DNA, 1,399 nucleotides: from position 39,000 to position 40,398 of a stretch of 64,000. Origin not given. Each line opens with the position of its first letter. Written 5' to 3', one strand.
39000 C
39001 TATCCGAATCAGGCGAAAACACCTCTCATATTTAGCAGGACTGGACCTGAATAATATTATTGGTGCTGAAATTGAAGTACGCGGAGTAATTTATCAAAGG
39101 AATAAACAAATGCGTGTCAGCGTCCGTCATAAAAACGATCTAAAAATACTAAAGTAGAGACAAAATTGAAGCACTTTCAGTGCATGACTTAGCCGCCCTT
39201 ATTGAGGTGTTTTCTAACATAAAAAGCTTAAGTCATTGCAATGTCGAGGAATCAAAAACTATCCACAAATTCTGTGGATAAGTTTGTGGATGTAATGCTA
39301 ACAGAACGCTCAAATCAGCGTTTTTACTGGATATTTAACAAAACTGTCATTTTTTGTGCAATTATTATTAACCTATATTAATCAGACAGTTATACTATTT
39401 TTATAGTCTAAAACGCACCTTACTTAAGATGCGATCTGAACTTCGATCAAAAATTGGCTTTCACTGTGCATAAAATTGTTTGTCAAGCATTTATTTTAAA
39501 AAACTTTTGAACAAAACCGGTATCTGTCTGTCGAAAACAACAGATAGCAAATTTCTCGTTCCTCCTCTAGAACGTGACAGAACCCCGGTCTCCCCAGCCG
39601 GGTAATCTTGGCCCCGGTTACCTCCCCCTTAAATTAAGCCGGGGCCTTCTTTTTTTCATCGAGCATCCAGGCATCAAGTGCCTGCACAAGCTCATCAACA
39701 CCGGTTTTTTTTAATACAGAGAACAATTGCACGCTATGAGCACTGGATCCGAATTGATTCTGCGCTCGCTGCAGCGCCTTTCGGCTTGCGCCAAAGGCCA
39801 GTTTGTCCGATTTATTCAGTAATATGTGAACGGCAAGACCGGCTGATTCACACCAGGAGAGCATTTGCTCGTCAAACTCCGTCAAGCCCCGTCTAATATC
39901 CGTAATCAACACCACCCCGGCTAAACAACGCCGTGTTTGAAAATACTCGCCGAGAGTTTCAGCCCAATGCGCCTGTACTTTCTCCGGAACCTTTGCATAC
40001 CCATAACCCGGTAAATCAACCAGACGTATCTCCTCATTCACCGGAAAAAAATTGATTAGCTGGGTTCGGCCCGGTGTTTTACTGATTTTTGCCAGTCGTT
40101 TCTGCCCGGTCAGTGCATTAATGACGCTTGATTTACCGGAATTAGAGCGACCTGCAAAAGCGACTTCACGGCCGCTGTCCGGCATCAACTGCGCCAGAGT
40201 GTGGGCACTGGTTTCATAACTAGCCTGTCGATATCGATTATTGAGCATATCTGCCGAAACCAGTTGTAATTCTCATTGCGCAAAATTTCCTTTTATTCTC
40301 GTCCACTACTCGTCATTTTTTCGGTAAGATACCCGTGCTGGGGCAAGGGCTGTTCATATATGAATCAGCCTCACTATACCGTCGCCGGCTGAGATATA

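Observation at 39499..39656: Candidate sigmaE-driven small RNA convergent with engB, in the position of Spot 42 / ErsA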

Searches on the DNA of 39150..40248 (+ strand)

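Call 4: search_rna_families(source=window, start=39150, end=39750, threshold=evalue, max_evalue=10, show_alignments=3)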
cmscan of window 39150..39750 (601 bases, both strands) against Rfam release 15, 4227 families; matches with E-value up to 10: 6.
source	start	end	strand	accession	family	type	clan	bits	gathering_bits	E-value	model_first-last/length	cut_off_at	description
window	39553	39654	+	RF02837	anti-hemB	Gene; sRNA;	-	23.4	49.5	0.0034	1-81/81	no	Burkholderia RNA 7 (anti-hemB)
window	39221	39366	-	RF01743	leu-phe_leader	Cis-reg; leader;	-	17.6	70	3.1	1-162/162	no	leu/phe leader RNA from Lactococcus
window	39246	39297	+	RF03353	MIR5291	Gene; miRNA;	-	17.1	54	5.1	1-65/65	no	MIR5291 microRNA precursor family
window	39587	39653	+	RF02278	Betaproteobacteria_toxic_sRNA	Gene; sRNA;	-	16.6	50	1.1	1-64/64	no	Betaproteobacteria toxic small RNA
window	39257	39439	-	RF02590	Spy1186876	Gene; sRNA;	-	14.7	208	0.96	1-243/243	no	S. pyogenes small RNA 1186876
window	39473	39577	+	RF00628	RgsA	Gene; sRNA;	-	11.1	88.4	2.7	1-194/194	no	RgsA sRNA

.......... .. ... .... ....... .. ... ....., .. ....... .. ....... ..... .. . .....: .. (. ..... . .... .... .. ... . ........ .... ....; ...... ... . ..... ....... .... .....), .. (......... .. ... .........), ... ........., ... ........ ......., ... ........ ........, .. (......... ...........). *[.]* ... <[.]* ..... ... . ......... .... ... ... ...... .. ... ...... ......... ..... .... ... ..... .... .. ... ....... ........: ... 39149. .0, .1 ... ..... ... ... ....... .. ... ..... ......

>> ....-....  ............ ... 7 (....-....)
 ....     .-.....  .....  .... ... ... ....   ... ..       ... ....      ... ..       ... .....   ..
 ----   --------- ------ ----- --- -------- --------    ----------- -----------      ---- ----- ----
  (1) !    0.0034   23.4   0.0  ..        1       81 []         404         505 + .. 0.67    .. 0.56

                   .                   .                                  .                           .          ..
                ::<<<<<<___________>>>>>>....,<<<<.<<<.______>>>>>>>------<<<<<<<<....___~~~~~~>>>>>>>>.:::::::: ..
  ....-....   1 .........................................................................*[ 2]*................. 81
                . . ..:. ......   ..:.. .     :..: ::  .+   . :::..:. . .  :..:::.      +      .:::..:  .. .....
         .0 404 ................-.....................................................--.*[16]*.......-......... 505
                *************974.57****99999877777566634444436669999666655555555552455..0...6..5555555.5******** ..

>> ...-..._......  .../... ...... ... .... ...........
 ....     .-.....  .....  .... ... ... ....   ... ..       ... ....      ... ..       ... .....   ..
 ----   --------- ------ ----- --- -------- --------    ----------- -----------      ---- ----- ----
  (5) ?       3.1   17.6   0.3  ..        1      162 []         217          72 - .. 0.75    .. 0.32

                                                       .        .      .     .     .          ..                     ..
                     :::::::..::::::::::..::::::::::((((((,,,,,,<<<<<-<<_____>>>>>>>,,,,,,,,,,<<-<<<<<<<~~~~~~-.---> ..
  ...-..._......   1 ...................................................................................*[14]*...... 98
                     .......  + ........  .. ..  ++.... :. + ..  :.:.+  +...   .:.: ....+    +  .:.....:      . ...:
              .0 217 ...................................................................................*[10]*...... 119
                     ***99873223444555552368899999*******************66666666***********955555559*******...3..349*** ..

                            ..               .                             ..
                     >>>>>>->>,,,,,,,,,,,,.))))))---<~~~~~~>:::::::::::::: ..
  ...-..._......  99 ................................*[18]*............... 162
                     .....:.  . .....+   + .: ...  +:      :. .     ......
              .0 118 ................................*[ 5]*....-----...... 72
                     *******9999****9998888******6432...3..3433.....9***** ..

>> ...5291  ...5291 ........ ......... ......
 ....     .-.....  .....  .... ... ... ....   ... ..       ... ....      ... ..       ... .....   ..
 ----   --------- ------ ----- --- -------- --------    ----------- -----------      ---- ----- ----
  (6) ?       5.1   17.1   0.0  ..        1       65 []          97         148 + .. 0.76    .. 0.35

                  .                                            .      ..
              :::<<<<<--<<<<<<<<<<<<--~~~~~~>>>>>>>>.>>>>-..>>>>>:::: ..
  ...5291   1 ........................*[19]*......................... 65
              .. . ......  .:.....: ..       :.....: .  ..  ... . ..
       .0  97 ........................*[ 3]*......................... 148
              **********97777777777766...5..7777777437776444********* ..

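Call 50: build_rna_model(alignment_id=A3, structure=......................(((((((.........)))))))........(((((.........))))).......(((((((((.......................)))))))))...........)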
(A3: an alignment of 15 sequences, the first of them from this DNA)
Model R1 built from alignment A3 (15 sequences, 131 columns); structure: as given.
model positions 121; base pairs 21; branch points 2; effective number of sequences 1.72; information 0.59 bits per position. Calibrated on 0.2 Mb of random sequence (short: E-values are rough).
structure used (alignment columns):
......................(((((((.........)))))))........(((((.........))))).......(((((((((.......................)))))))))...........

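Call 51: search_with_rna_model(model_id=R1, sources=[window, L001, L002, L003, L004, L005, L006, L007, L008, L009, L010, L011, L012, L013, L014, L015, L016, L017, L018, L019, L020, L021, L022, L023, L024, L025, L026, L027, L028, L029, L030, L031, L032, L033, L034, L035, L036, L037, L038, L039, L040, L041, L042, L043, L044, L045, L046, L047, L048, L049, L050, L051, L052, L053, L054, L055, L056, L057, L058, L059, L060, L061, L062, L063, L064, L065, L066, L067, L068, L069, L070, L071, L072, L073, L074, L075, L076, L077, L078, L079, L080, L081, L082, L085, L109, L159, L160, L162, L163, L165, L167, L168, L169, L172], max_evalue=10, make_alignment=true)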
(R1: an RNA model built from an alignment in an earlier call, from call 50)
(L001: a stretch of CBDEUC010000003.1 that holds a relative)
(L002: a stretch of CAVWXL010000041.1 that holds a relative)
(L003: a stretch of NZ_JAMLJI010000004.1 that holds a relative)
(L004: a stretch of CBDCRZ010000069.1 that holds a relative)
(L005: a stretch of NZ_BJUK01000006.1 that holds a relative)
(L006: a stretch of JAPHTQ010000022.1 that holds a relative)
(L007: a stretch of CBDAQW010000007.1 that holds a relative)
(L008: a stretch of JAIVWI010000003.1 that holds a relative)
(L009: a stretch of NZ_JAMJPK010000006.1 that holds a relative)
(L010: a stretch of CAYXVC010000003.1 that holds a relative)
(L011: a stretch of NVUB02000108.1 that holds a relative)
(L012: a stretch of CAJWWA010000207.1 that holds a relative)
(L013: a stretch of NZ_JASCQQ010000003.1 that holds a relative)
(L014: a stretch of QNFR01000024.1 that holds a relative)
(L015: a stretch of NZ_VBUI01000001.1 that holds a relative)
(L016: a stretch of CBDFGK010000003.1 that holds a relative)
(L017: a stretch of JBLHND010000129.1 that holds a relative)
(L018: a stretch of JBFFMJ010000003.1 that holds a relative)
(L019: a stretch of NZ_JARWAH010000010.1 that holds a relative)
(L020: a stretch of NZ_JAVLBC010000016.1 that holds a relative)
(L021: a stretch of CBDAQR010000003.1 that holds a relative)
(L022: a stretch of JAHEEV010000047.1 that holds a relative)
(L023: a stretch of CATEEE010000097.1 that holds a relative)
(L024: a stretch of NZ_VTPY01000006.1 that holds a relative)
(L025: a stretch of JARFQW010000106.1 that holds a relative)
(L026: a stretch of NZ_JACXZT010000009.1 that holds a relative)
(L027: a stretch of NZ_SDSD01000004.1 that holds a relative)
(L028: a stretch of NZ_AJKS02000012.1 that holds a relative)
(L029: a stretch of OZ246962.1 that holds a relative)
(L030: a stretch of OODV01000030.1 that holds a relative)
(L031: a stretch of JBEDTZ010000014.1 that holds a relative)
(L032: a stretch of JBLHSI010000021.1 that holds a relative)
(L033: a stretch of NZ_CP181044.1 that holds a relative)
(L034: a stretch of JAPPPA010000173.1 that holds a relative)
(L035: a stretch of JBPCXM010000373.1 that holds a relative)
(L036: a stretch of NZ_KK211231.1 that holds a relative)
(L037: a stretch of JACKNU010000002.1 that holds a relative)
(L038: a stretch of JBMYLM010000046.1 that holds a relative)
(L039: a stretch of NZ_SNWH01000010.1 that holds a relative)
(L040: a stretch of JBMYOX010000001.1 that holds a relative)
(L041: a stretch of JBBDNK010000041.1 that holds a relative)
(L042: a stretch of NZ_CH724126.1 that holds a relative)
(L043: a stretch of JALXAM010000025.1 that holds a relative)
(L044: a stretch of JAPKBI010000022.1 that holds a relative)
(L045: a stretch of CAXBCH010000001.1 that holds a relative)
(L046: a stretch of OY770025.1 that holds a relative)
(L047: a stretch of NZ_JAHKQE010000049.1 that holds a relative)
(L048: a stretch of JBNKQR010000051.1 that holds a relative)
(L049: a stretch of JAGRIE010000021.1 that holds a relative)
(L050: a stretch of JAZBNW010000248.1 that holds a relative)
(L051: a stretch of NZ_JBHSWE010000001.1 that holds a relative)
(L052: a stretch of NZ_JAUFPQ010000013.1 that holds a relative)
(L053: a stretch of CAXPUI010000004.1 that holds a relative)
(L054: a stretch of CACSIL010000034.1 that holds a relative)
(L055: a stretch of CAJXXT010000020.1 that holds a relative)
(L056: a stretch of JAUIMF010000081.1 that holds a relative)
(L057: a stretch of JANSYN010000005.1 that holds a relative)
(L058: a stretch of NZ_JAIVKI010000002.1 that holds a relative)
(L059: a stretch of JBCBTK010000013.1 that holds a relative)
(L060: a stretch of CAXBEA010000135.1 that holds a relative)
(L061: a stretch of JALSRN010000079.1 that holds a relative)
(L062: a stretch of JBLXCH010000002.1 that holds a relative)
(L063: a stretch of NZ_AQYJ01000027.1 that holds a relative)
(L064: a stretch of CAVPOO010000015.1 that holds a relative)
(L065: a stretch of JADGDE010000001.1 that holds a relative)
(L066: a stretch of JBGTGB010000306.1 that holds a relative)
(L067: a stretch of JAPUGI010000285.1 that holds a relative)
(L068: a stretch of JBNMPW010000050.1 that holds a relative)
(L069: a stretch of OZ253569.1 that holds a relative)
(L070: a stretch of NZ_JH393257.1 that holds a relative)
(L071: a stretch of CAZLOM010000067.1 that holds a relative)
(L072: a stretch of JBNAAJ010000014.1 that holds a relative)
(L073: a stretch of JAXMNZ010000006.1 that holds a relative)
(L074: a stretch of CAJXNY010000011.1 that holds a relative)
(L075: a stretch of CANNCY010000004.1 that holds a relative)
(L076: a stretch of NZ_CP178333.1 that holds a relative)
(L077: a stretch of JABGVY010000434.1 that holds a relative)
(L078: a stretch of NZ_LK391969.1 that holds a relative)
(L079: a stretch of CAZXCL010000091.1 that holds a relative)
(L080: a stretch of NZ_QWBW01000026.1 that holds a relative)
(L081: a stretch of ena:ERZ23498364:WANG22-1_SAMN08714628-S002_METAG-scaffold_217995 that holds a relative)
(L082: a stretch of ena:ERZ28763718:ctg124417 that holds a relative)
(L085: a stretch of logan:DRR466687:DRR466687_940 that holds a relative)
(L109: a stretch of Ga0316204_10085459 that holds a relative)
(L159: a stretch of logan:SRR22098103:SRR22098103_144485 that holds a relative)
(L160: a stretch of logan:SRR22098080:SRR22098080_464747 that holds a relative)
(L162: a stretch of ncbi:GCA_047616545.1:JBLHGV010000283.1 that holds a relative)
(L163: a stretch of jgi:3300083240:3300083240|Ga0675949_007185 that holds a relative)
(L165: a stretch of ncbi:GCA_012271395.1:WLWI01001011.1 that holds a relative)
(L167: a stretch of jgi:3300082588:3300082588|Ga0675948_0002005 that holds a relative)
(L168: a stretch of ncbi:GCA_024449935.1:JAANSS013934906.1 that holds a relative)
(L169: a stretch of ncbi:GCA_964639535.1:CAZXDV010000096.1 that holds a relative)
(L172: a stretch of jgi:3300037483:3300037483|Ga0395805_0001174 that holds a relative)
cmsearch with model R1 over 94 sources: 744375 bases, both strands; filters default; matches with E-value up to 10: 42.
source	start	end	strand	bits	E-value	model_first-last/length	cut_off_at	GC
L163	1826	1946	-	139.7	8.3e-33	1-121/121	no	0.54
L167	1837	1957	-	139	1.2e-32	1-121/121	no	0.53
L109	21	140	+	134.1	2.4e-31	1-121/121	no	0.55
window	39535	39655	+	132.5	6e-31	1-121/121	no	0.51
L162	1865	1984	-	131.4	1.2e-30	1-121/121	no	0.51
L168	1711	1830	-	130.6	2e-30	1-121/121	no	0.54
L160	1356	1477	-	130.1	2.5e-30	1-121/121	no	0.46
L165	1889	2009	-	129.6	3.6e-30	1-121/121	no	0.55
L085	2101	2223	-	129.4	4e-30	1-121/121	no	0.52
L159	1805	1926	-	127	1.7e-29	1-121/121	no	0.45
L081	2102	2221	-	121.7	4e-28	1-121/121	no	0.52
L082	2105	2226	-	121.7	4.1e-28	1-121/121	no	0.53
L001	4576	4698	-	114.5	3e-26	1-121/121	no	0.5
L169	1791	1914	-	111.8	1.5e-25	1-121/121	no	0.49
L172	1815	1935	-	76.1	3e-16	1-121/121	no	0.5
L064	4758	4862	-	48.5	5e-09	22-119/121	no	0.57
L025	1810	1904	-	31.5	0.00013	22-118/121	no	0.64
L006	4716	4834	-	30.8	0.0002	1-121/121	no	0.59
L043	4828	4941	+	29.8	0.00036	1-121/121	no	0.6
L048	4757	4889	-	27.9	0.0011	1-121/121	no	0.53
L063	5829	5922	-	26.5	0.0027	1-121/121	no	0.46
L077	616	717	-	25.8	0.004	1-121/121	no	0.49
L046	4621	4738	-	23.8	0.013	1-121/121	no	0.59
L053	2500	2594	-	22.8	0.025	1-121/121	no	0.52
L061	6160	6248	-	22.4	0.03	22-119/121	no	0.62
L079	4414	4586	-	22.3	0.032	1-121/121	no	0.55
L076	4626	4729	-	20.9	0.078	20-121/121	no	0.63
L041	7160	7262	+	20.1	0.12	22-120/121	no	0.63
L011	4664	4793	-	19.4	0.19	1-121/121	no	0.55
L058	7907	7993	-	18.4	0.34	1-121/121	no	0.53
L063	7858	7944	-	18.4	0.35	1-121/121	no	0.53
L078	4631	4770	-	17.9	0.45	1-121/121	no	0.5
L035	4765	4886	-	17.7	0.53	1-121/121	no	0.5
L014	4630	4749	-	17.2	0.71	1-121/121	no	0.5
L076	4822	4911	-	17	0.79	22-118/121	no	0.61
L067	2997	3127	-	16.6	1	1-121/121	no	0.45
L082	10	129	-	16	1.5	1-121/121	no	0.48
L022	695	815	-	15.5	1.9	1-121/121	no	0.54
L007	1136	1241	+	15.3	2.2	1-121/121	no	0.42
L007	4627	4748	-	14.9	2.8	1-121/121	no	0.41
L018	4622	4698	-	14.4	3.8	22-120/121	no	0.58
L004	4771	4902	-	13.9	5.1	1-121/121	no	0.45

Alignment A4: 42 matches aligned to the model, 315 columns, each read 5' to 3' on its own strand. Consensus structure (alignment columns), stored with it:
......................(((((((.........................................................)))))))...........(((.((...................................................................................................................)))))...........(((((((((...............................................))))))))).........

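Call 53: search_rna_families(sources=[L064, L025, L006, L043, L048, L077, L046, L053, L079, L076, L011, L078, L073, L035, L014, L007, L004], threshold=gathering)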
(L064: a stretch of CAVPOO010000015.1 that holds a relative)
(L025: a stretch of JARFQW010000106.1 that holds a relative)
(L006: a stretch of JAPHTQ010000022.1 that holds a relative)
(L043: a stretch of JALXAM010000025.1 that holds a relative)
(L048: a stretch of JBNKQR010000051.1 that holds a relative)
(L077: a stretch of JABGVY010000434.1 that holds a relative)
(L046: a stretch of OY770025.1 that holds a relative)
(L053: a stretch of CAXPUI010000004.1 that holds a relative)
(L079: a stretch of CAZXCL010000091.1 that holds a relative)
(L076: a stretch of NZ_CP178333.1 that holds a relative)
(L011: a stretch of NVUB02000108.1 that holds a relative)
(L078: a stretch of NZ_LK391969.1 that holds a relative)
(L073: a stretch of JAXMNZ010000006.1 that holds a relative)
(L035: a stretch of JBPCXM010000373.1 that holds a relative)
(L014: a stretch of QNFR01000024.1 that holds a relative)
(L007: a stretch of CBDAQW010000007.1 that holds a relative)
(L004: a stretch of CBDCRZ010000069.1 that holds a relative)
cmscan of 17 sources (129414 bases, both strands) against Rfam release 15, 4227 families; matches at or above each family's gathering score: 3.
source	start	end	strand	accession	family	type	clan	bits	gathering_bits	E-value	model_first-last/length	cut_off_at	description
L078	4625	4746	-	RF01719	Pseudomon-1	Gene; sRNA;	-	76.4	50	8.2e-13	1-116/116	no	Pseudomon-1/ErsA RNA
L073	4646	4766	-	RF01719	Pseudomon-1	Gene; sRNA;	-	74.8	50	2e-12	1-116/116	no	Pseudomon-1/ErsA RNA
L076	4627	4729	-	RF02837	anti-hemB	Gene; sRNA;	-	50.6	49.5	1.5e-08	1-81/81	no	Burkholderia RNA 7 (anti-hemB)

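Call 61: search_rna_families(sources=[L064, L025, L006, L011, L048, L172, L018], threshold=evalue, max_evalue=0.1)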
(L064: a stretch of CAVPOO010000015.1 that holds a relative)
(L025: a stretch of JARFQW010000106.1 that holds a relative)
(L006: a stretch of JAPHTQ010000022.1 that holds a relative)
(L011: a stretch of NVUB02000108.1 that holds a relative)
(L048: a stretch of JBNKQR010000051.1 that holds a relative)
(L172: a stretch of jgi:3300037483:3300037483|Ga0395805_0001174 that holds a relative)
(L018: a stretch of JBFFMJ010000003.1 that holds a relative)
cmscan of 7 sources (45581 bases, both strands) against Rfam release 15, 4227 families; matches with E-value up to 0.1: 7.
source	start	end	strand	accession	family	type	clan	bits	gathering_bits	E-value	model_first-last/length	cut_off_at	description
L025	1810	1907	-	RF02837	anti-hemB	Gene; sRNA;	-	48.6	49.5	1.9e-08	1-81/81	no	Burkholderia RNA 7 (anti-hemB)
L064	4759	4865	-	RF02837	anti-hemB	Gene; sRNA;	-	44.2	49.5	3.6e-07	1-81/81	no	Burkholderia RNA 7 (anti-hemB)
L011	4666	4774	-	RF02837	anti-hemB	Gene; sRNA;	-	35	49.5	0.00014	1-81/81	no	Burkholderia RNA 7 (anti-hemB)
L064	4761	4876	-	RF02344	ar14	Gene; sRNA;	-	34.7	58.8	0.0067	1-123/123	no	Alphaproteobacterial ar14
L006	4719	4795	-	RF01719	Pseudomon-1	Gene; sRNA;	-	33.4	50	0.0075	34-108/116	no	Pseudomon-1/ErsA RNA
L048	4762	4883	-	RF02344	ar14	Gene; sRNA;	-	30.2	58.8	0.067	1-123/123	no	Alphaproteobacterial ar14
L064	4750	4861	-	RF01719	Pseudomon-1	Gene; sRNA;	-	29.2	50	0.079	1-116/116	no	Pseudomon-1/ErsA RNA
